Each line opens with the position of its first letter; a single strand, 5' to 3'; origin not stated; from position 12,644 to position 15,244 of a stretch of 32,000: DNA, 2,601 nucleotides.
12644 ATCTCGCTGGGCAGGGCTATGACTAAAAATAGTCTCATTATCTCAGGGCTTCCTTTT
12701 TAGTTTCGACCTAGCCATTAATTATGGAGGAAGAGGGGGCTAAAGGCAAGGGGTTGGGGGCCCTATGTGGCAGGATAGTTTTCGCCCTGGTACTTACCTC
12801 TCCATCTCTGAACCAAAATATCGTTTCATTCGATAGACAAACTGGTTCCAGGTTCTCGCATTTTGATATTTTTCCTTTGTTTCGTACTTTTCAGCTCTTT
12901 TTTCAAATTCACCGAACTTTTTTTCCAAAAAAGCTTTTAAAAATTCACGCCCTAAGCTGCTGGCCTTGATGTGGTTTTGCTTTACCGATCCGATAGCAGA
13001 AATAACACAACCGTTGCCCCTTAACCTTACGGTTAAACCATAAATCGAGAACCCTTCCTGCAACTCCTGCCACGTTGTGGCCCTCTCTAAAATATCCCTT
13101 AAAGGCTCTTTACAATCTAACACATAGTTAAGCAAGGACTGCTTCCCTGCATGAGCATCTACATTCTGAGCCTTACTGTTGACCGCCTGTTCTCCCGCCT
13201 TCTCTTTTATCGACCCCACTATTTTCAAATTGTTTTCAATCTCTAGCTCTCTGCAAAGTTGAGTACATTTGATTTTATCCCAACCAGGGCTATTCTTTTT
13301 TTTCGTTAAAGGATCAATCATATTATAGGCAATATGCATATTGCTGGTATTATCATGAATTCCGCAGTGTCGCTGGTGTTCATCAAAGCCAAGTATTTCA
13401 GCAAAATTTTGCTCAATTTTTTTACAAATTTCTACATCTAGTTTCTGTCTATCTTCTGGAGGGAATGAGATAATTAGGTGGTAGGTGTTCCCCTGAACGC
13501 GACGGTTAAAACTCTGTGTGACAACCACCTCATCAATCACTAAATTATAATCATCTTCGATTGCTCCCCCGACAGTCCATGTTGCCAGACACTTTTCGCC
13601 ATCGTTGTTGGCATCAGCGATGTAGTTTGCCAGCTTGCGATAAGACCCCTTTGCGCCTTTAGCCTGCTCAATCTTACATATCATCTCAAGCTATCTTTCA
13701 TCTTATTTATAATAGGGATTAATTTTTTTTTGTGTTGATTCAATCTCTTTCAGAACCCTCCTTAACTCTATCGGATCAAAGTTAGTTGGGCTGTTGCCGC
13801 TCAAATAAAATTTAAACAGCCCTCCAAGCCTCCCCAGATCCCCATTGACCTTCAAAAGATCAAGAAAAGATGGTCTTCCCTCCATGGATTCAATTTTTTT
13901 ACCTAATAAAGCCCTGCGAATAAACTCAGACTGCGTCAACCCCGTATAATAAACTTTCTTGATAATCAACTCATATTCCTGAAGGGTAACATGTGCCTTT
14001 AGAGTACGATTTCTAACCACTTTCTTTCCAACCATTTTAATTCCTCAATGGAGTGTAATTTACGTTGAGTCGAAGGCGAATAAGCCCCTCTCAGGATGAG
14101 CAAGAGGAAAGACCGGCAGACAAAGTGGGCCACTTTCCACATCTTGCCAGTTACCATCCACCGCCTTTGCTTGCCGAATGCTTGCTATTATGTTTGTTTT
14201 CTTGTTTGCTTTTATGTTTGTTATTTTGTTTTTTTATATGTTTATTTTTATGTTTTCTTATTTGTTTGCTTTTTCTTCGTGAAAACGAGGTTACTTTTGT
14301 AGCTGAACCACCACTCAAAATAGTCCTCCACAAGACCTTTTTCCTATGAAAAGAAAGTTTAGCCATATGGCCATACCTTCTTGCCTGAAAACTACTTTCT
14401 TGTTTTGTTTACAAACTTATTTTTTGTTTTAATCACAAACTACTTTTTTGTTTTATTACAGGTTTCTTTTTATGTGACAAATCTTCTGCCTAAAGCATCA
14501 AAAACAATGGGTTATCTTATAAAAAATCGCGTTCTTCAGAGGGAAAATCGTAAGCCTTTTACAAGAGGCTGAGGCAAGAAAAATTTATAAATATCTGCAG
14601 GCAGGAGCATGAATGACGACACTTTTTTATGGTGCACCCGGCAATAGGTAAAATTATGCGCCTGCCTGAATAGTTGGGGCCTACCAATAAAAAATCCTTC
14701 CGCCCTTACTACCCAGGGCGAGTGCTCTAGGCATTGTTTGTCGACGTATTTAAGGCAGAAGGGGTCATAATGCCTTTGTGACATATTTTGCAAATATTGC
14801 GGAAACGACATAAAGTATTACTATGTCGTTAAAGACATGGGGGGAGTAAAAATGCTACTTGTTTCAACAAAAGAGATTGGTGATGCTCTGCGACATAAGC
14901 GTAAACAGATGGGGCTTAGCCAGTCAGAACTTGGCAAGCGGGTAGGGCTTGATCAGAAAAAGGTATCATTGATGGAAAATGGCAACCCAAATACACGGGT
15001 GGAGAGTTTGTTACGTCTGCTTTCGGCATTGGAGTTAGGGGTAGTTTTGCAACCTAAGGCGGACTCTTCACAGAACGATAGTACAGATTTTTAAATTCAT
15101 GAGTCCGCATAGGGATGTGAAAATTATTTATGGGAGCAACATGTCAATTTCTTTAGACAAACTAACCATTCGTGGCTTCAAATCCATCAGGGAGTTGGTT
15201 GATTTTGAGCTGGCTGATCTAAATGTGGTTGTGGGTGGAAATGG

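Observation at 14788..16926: XRE regulator + ABC/AAA_21 ATPase + DUF4276 (TOPRIM-like) operon: a candidate uncharacterised PARIS/AbiL/OLD-like defence module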

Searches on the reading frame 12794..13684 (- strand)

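Call 50: search_protein_families(library=pfam, proteins=[window:12794-13684:-], max_evalue=0.001)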
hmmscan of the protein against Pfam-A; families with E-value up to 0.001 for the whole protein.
window:12794-13684:- (296 aa): 2 families
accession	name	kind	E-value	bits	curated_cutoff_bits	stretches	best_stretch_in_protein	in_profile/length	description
PF03432.20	Relaxase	-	1.5e-22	80.7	24.6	1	32-153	9-132/132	MobA/VirD2-like, nuclease domain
PF22863.1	TraI_middle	-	6.1e-20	71.6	27.6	1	170-262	2-88/89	TraI-like middle domain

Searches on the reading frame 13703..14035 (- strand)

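Call 50: search_protein_families(library=pfam, proteins=[window:13703-14035:-], max_evalue=0.001)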
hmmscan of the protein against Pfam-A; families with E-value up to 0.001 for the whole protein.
window:13703-14035:- (110 aa): 1 family
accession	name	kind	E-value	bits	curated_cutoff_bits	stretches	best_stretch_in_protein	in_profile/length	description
PF21983.2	NikA-like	-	1.3e-16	60.9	27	1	8-75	3-66/72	Mobilization protein NikA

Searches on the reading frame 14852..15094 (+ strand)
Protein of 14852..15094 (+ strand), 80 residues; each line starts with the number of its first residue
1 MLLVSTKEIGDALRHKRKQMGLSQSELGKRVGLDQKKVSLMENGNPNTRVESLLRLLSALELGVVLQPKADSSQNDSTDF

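Call 3: search_protein_families(library=pfam, proteins=[window:14852-15094:+], max_evalue=0.01)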
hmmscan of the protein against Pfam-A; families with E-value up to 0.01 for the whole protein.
window:14852-15094:+ (80 aa): 5 families
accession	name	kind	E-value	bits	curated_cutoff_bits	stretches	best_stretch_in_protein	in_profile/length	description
PF13560.12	HTH_31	-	5e-09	36.8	27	1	8-64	1-58/64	Helix-turn-helix domain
PF01381.28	HTH_3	-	1.2e-08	35.3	23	1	13-62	1-50/55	Helix-turn-helix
PF13744.12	HTH_37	-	9.7e-06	25.8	27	1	9-62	19-73/80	Helix-turn-helix domain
PF13443.12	HTH_26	-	0.0006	20.4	22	1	13-62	2-52/63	Cro/C1-type HTH DNA-binding domain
PF13413.12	HTH_25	-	0.0017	18.6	24.6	1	13-46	2-35/62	Helix-turn-helix domain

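Call 4: search_protein_families(library=padloc, proteins=[window:14852-15094:+], max_evalue=0.01)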
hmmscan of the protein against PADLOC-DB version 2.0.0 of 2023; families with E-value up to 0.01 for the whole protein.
window:14852-15094:+ (80 aa): 12 families
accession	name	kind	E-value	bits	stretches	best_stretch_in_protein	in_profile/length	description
PDLC02926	HTH_VI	-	1.1e-08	33.2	1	9-62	2-55/92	-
PDLC03952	RmrA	-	1.9e-06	25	1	9-66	23-80/395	-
PDLC04142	capH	-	2e-06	26.8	1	8-66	6-62/103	capH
PDLC03947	RmrA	-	2.1e-05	21.5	1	6-70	9-73/383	-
PDLC03664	Control_protein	-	3.6e-05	22.1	1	9-62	14-67/74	control protein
PDLC03665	Control_protein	-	7.3e-05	21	1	10-65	10-64/77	control protein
PDLC03951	RmrA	-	0.00014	19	1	12-66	12-66/400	-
PDLC03954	RmrA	-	0.00015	18.8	1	10-71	12-73/380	-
PDLC03953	RmrA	-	0.00055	17.3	1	8-63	5-60/373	-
PDLC03944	RmrA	-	0.00058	17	1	10-61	8-59/384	-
PDLC03949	RmrA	-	0.00072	16.5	1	13-62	7-56/363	-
PDLC03948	RmrA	-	0.0022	14.9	1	10-64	10-64/397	-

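Call 5: search_protein_families(library=ncbifam, proteins=[window:14852-15094:+], max_evalue=0.01)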
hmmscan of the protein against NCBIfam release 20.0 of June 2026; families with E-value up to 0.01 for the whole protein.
window:14852-15094:+ (80 aa): 10 families
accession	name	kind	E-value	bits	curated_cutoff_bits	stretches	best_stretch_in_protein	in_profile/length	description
TIGR03070.1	couple_hipB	subfamily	5.1e-13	48.8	71.65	1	7-62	1-56/58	type II toxin-antitoxin system Y4mF family antitoxin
NF007271.0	PRK09726.1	equivalog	2e-10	40.5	79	1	5-73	9-77/88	type II toxin-antitoxin system antitoxin HipB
NF007257.0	PRK09706.1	subfamily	7.5e-07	29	101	1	6-61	3-58/135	transcriptional repressor DicA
TIGR03830.1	CxxCG_CxxCG_HTH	subfamily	4e-06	26.6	61.8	1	6-58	63-117/127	type II TA system antitoxin MqsA family protein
NF041951.1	phage_RstR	subfamily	1.4e-05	25.3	80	1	9-63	3-57/108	RstR family transcriptional repressor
NF007408.0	PRK09943.1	equivalog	0.00011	21.8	211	1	9-64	8-63/185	HTH-type transcriptional regulator PuuR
NF006015.0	PRK08154.1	subfamily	0.00018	20.8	204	1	7-64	29-86/314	anaerobic benzoate catabolism transcriptional regulator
NF003162.0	PRK04140.1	equivalog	0.00067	18.8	263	1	10-63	128-181/317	transcriptional regulator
TIGR00270.2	TIGR00270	equivalog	0.0058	16.5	110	1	10-65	77-132/159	multiprotein bridging factor aMBF1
NF058600.1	TransRegSco1979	equivalog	0.0078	15.3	350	1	9-60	9-60/280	Sco1979 family transcriptional regulator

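Call 51: find_homologous_proteins(query=window:14852-15094:+, max_evalue=0.00001)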
Query window:14852-15094:+ (80 aa): 96 proteins with E <= 0.00001 among 98 candidates.
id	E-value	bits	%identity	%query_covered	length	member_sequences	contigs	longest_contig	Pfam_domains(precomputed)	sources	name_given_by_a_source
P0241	4.6e-42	158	100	100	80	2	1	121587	PF13744.13,PF01381.29,PF13560.13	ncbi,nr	ncbi:helix-turn-helix domain-containing protein [Desulfotalea psychrophila]|nr:helix-turn-helix tran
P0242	9.1e-26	107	73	100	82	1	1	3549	PF13744.13,PF12844.14,PF01381.29,PF13560.13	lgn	-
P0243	1.5e-25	106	71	100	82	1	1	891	PF12844.14,PF01381.29,PF13560.13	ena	-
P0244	3.7e-25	105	70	100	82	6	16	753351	PF13744.13,PF12844.14,PF01381.29,PF13560.13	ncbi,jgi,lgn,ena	-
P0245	5.2e-25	104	70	100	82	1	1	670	PF12844.14,PF01381.29,PF13560.13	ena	-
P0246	5.6e-25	104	70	100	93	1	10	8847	PF13744.13,PF12844.14,PF01381.29,PF13560.13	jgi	jgi:HTH-type transcriptional regulator / antitoxin HipB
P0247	1.3e-24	103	70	100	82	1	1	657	PF13744.13,PF12844.14,PF01381.29,PF13560.13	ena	-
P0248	1.9e-24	102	70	100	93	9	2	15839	PF13744.13,PF12844.14,PF01381.29,PF13560.13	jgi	jgi:HTH-type transcriptional regulator/antitoxin HipB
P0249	2.5e-24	102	69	100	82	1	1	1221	PF13744.13,PF12844.14,PF01381.29,PF13560.13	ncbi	-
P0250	2.5e-24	102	68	100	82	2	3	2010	PF12844.14,PF01381.29,PF13560.13,PF13443.13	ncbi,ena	-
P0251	1.2e-23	100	74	88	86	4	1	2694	PF01381.29,PF13560.13,PF13443.13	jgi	jgi:HTH-type transcriptional regulator/antitoxin HipB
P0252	4.1e-23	98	67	99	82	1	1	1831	PF13744.13,PF12844.14,PF01381.29,PF13560.13,PF13443.13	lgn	-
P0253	5.1e-23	98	68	100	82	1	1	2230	PF13744.13,PF12844.14,PF01381.29,PF13560.13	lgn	-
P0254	8.1e-23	97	71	90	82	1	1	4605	PF13744.13,PF12844.14,PF01381.29,PF13560.13,PF13443.13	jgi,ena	jgi:HTH-type transcriptional regulator/antitoxin HipB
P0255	2.4e-22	96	67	88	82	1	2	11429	PF13744.13,PF01381.29,PF13560.13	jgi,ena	jgi:HTH-type transcriptional regulator/antitoxin HipB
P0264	1.4e-21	93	69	90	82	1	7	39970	PF13744.13,PF01381.29,PF13560.13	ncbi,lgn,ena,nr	ncbi:MAG: helix-turn-helix domain-containing protein [Desulfobulbaceae bacterium]|nr:MAG: helix-turn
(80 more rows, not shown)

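Call 53: find_encoding_contigs(protein=P0244, flank=4000, max_places=5)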
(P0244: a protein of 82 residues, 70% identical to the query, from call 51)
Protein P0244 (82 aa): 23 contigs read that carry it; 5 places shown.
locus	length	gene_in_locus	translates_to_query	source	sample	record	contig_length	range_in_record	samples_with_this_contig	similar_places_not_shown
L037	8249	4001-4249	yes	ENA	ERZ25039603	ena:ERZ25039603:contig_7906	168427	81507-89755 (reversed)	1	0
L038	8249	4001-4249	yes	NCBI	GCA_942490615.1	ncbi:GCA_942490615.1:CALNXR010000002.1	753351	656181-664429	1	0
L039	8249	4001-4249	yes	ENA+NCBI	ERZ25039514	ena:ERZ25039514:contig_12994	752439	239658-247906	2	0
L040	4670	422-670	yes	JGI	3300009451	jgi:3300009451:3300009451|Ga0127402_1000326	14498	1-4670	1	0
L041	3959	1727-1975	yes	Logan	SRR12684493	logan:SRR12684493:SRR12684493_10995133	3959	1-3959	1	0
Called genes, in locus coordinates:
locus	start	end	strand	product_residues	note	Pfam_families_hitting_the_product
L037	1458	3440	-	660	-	PF00122:E1-E2_ATPase, PF00702:Hydrolase, PF13246:Cation_ATPase, PF08282:Hydrolase_3 (faint), PF00689:Cation_ATPase_C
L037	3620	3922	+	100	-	PF08843:AbiEii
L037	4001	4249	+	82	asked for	PF13560:HTH_31, PF13744:HTH_37 (weak), PF12844:HTH_19 (weak), PF01381:HTH_3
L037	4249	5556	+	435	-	PF13657:Couple_hipA, PF07804:HipA_C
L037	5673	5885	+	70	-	-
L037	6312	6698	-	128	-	PF03625:DUF302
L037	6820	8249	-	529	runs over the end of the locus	PF01594:AI-2E_transport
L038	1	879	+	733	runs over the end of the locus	PF11339:DUF3141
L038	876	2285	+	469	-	PF01575:MaoC_dehydratas, PF01515:PTA_PTB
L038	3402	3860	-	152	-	-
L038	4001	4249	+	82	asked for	PF13560:HTH_31, PF13744:HTH_37 (weak), PF12844:HTH_19 (weak), PF01381:HTH_3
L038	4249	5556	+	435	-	PF13657:Couple_hipA, PF07804:HipA_C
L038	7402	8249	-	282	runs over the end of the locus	PF03976:PPK2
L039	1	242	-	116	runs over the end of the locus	PF07664:FeoB_C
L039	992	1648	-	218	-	-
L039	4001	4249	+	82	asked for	PF13560:HTH_31, PF13744:HTH_37 (weak), PF12844:HTH_19 (weak), PF01381:HTH_3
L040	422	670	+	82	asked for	PF13560:HTH_31, PF13744:HTH_37 (weak), PF12844:HTH_19 (weak), PF01381:HTH_3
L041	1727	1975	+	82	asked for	PF13560:HTH_31, PF13744:HTH_37 (weak), PF12844:HTH_19 (weak), PF01381:HTH_3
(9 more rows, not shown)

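Call 54: find_encoding_contigs(protein=P0264, flank=4000, max_places=4)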
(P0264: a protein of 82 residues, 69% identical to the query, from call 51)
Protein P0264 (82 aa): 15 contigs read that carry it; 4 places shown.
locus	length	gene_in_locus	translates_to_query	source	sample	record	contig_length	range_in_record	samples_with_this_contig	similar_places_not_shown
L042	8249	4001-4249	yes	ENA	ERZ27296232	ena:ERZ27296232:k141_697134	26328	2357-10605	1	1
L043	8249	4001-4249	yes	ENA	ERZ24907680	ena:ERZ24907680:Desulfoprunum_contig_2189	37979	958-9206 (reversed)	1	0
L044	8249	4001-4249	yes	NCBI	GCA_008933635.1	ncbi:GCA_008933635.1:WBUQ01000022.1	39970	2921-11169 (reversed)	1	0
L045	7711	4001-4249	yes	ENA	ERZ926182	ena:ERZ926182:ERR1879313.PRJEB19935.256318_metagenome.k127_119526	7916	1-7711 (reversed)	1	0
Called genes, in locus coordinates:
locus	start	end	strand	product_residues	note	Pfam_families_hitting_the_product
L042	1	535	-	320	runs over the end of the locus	PF06834:TraU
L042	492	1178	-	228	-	-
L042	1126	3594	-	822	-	PF11130:TraC_F_IV, PF12846:AAA_10, PF19044:P-loop_TraG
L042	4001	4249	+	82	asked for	PF13744:HTH_37 (weak), PF13560:HTH_31, PF01381:HTH_3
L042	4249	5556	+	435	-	PF13657:Couple_hipA, PF07804:HipA_C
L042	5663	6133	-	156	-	PF09676:TraV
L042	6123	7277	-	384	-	PF03743:TrbI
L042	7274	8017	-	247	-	PF06586:TraK_N, PF23536:TraK_C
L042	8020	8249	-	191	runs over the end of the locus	PF05309:TraE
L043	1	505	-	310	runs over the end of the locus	PF06834:TraU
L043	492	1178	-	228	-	-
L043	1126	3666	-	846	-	PF11130:TraC_F_IV, PF19044:P-loop_TraG, PF12846:AAA_10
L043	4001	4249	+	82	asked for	PF13744:HTH_37 (weak), PF13560:HTH_31, PF01381:HTH_3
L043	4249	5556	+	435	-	PF13657:Couple_hipA, PF07804:HipA_C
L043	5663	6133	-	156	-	PF09676:TraV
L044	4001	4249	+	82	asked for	PF13744:HTH_37 (weak), PF13560:HTH_31, PF01381:HTH_3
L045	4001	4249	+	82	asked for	PF13744:HTH_37 (weak), PF13560:HTH_31, PF01381:HTH_3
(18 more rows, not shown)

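Call 55: find_encoding_contigs(protein=P0242, flank=4000, max_places=2)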
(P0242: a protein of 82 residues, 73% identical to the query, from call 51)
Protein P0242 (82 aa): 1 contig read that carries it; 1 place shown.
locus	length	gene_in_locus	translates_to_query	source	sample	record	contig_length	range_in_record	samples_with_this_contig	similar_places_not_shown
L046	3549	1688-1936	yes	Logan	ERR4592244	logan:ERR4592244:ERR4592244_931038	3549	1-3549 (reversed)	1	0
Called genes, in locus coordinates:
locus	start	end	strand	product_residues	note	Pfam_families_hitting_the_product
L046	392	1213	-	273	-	-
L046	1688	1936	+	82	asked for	PF13560:HTH_31, PF13744:HTH_37 (weak), PF12844:HTH_19 (weak), PF01381:HTH_3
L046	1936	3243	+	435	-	PF13657:Couple_hipA, PF07804:HipA_C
